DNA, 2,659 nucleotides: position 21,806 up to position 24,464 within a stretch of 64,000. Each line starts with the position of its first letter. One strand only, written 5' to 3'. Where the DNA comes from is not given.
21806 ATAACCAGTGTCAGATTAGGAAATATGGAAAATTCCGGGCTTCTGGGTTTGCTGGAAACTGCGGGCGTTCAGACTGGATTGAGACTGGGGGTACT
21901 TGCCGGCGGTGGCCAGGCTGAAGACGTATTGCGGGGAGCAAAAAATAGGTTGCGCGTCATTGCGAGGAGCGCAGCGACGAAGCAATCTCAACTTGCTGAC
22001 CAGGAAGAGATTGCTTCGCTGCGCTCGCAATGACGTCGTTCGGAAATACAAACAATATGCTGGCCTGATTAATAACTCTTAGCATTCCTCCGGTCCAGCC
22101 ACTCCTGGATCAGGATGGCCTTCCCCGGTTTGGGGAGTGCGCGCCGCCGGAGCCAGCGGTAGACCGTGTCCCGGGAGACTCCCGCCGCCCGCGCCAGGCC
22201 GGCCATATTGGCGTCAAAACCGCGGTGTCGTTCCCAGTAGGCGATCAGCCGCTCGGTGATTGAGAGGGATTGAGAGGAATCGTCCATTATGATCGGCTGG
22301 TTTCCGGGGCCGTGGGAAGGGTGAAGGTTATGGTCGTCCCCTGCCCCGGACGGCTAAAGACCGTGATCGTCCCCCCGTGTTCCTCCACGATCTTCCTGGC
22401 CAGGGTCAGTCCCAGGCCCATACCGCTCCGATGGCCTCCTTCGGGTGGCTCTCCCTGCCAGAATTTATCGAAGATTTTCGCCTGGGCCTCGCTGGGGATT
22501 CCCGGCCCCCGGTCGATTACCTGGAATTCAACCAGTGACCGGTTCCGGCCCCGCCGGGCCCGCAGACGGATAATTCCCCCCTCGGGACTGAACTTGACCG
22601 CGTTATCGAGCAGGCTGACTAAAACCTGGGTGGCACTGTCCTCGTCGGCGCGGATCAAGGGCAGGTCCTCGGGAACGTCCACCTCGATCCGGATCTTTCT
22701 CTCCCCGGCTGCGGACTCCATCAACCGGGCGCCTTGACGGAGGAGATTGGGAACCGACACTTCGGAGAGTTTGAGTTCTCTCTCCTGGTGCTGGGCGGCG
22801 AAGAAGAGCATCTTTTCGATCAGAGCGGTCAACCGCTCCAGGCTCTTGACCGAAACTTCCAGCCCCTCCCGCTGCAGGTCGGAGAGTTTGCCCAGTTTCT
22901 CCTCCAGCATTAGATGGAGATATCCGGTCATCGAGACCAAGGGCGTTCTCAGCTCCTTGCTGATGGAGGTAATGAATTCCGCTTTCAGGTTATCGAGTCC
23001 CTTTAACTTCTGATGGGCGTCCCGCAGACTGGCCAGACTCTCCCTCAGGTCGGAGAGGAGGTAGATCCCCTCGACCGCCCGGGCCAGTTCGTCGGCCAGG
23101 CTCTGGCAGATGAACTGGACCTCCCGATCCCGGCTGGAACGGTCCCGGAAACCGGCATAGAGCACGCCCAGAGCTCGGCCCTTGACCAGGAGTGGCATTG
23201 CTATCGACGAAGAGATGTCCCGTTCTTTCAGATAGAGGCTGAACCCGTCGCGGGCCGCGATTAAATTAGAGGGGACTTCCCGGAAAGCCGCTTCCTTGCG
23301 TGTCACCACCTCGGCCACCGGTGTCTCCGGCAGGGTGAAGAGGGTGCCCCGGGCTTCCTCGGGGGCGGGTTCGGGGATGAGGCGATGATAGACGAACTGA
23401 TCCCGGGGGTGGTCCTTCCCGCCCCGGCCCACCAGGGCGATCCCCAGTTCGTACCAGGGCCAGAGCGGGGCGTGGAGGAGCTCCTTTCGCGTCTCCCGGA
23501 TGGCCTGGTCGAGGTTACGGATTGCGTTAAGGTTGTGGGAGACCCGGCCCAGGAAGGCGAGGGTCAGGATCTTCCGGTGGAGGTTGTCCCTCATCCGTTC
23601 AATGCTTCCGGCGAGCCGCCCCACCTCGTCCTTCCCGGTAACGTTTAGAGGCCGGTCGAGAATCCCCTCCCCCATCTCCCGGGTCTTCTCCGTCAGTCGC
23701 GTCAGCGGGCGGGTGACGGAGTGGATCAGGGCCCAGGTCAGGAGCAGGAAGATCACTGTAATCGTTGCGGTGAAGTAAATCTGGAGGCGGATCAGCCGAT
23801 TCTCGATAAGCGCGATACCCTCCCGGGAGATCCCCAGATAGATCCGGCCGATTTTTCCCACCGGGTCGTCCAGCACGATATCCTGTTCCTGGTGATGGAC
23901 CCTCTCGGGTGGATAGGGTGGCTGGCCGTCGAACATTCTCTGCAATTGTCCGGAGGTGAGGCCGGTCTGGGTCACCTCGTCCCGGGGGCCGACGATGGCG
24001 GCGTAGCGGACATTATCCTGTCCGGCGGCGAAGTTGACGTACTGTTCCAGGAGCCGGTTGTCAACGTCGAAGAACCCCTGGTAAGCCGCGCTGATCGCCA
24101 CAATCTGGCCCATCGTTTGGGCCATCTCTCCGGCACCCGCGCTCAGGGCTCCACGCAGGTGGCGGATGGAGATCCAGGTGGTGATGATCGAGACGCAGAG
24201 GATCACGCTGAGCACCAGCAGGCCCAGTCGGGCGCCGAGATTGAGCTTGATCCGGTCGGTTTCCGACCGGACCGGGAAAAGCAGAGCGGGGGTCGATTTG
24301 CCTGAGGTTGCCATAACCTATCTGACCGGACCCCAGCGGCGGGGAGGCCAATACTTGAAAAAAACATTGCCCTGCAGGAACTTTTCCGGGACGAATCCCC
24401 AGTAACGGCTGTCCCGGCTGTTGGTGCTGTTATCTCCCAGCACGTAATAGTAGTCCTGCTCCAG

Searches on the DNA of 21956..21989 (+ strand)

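Call 25: search_dna_similar(query=window:21956-21989:+, collection=phages, mode=distant, max_evalue=1, max_rows=30)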
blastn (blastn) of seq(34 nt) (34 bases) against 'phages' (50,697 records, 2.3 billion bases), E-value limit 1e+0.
Records with a match: 3; places in all: 4; records where one place covers at least 80% of the query: 3.
Best place of each record, by identity: 90-95% 2; 80-90% 1.
By first word of the organism name: Bacteriophage 3.
By host as written in the record: - 3.
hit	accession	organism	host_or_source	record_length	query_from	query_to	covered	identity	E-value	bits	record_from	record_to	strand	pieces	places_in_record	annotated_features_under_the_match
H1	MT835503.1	Bacteriophage sp.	human fecal samples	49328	1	34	100%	91.2%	6e-5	49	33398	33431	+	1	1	record has no annotation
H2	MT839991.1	Bacteriophage sp.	human fecal samples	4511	1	34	100%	91.2%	6e-5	49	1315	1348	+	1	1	record has no annotation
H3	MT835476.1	Bacteriophage sp.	human fecal samples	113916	1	34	100%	85.3%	3e-2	40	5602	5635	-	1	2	record has no annotation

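Call 26: search_dna_similar(query=window:21956-21989:+, collection=plasmids, mode=distant, max_evalue=1, max_rows=30)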
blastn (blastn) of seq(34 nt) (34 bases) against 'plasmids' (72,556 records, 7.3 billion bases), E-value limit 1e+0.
Records with a match: 17; places in all: 22; records where one place covers at least 80% of the query: 13.
Best place of each record, by identity: >=99% 1; 95-99% 5; 90-95% 5; 80-90% 6.
By first word of the organism name: Methylosinus 2; Methylocystis 2; Novosphingobium 2; Calothrix 2; Rhizobium 2; Halomonas 1; Trichormus 1; Tolypothrix 1; Legionella 1; Aulosira 1; and 2 more.
By predicted mobility (MOB-suite, as given by PLSDB): non-mobilizable 7; mobilizable 5; conjugative 5.
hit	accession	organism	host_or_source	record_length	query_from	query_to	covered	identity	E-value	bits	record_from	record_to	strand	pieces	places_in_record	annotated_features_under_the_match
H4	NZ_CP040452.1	Halomonas sp. PA16-9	-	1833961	1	34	100%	94.1%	3e-6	54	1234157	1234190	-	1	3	none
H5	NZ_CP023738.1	Methylosinus trichosporium OB3b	isolate,soil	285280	1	32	94%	96.9%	3e-6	55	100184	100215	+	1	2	none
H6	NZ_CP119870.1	Methylosinus trichosporium OB3b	Whole Organism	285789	1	32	94%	96.9%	3e-6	55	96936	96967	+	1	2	none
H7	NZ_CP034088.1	Methylocystis rosea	cell culture,groundwater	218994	1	32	94%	93.9%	1e-4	48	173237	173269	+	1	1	none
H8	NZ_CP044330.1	Methylocystis rosea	-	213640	1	32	94%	93.9%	1e-4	48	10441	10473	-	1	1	none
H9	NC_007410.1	Trichormus variabilis ATCC 29413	-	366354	1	32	94%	90.6%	3e-1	38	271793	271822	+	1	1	none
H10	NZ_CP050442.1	Tolypothrix sp. PCC 7910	cell culture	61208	1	32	94%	90.6%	3e-1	38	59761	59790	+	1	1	none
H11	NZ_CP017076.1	Novosphingobium resinovorum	single cell,soil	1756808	1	32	94%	88.2%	3e-1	37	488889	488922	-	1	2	none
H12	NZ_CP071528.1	Legionella lytica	Acanthamoeba castellanii,bacterial ...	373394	1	32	94%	87.5%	2e-2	41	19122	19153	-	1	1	none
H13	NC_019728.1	Calothrix sp. PCC 6303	-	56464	1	32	94%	87.5%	3e-1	38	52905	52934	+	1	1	none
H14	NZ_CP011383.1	Calothrix sp. 336/3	-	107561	1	32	94%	87.5%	3e-1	38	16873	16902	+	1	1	none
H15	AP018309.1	Aulosira laxa NIES-50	-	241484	1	32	94%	87.5%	3e-1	38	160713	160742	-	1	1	none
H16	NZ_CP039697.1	Novosphingobium sp. EMRT-2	cell,freshwater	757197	1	32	94%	84.4%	9e-1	37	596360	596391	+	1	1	none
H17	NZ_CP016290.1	Rhizobium leguminosarum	Vavilovia formosa,cell culture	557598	13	34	65%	95.5%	9e-1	37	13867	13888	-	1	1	S1/P1 nuclease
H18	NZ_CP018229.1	Rhizobium leguminosarum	Vavilovia formosa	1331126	13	34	65%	95.5%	9e-1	37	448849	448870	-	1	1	record has no annotation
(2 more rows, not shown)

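Call 38: get_annotated_region(hit=H9, flank=1500)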
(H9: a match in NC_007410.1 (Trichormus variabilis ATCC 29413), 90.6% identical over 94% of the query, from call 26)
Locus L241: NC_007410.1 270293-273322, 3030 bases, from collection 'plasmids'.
description: Trichormus variabilis ATCC 29413 plasmid A, complete sequence
organism: Trichormus variabilis ATCC 29413 (NCBI taxid 240292)
taxonomy: Bacteria; Cyanobacteriota; Cyanophyceae; Nostocales; Nostocaceae; Trichormus; Trichormus variabilis; Trichormus variabilis ATCC 29413
host: -; source: -; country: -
typing (MOB-suite, as given by PLSDB): conjugative; replicon rep_cluster_38; relaxase MOBV,MOBV; mating-pair formation MPF_T
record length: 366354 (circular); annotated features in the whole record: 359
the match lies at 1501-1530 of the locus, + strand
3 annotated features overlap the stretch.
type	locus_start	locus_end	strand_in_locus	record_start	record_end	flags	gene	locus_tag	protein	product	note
CDS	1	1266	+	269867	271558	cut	-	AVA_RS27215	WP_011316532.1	iron uptake porin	GO:0033212 - iron import into cell [Evidence IEA]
CDS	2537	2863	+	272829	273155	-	-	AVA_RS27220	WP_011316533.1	hypothetical protein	-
CDS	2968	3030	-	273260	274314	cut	-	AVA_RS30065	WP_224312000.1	IS630 family transposase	-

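Call 39: get_annotated_region(hit=H5, flank=1500)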
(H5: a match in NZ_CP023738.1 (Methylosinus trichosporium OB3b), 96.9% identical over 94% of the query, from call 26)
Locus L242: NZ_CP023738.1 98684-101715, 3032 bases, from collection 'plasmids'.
description: Methylosinus trichosporium OB3b plasmid pOB3b1, complete sequence
organism: Methylosinus trichosporium OB3b (NCBI taxid 595536)
taxonomy: Bacteria; Pseudomonadota; Alphaproteobacteria; Hyphomicrobiales; Methylocystaceae; Methylosinus; Methylosinus trichosporium; Methylosinus trichosporium OB3b
host: -; source: isolate,soil; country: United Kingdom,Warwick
typing (MOB-suite, as given by PLSDB): non-mobilizable
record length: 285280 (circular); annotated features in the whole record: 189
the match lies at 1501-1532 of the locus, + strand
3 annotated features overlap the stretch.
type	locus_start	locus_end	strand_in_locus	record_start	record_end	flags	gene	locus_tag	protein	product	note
CDS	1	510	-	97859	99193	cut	-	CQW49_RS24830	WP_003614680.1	cytochrome P450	-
CDS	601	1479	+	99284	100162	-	-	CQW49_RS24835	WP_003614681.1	class I SAM-dependent methyltransferase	-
CDS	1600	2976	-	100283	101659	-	-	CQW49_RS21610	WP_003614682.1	PfaD family polyunsaturated fatty acid/polyketide biosynthesis protein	-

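Call 40: get_annotated_region(hit=H4, flank=1500)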
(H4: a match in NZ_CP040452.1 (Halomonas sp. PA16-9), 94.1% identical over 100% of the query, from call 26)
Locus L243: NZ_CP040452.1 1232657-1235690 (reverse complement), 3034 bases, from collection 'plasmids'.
description: Halomonas sp. PA16-9 plasmid p_unnamed1, complete sequence
organism: Halomonas sp. PA16-9 (NCBI taxid 2576841)
taxonomy: Bacteria; Pseudomonadota; Gammaproteobacteria; Oceanospirillales; Halomonadaceae; Halomonas; Halomonas sp. PA16-9
host: -; source: -; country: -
typing (MOB-suite, as given by PLSDB): non-mobilizable
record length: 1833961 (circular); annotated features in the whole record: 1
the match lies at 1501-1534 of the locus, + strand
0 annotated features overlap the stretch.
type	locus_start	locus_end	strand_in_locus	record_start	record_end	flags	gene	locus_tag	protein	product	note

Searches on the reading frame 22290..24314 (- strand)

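Call 49: search_protein_families(library=pfam, proteins=[window:22290-24314:-], max_evalue=0.0001)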
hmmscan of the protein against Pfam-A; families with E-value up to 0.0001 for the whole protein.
window:22290-24314:- (675 aa): 5 families
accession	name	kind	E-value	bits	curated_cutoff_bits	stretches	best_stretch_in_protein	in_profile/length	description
PF02518.31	HATPase_c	-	6.5e-28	97.8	26.4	1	557-669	2-110/111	Histidine kinase-, DNA gyrase B-, and HSP90-like ATPase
PF00672.30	HAMP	-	3.6e-15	56.5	25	1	196-246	2-52/53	HAMP domain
PF00512.31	HisKA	-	2.3e-12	47.2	26.9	1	444-507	2-62/66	His Kinase A (phospho-acceptor) domain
PF01590.32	GAF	-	2e-06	28.8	22.4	1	314-414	36-133/133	GAF domain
PF13185.12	GAF_2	-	3e-05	24.7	28.6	0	327-415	51-136/136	GAF domain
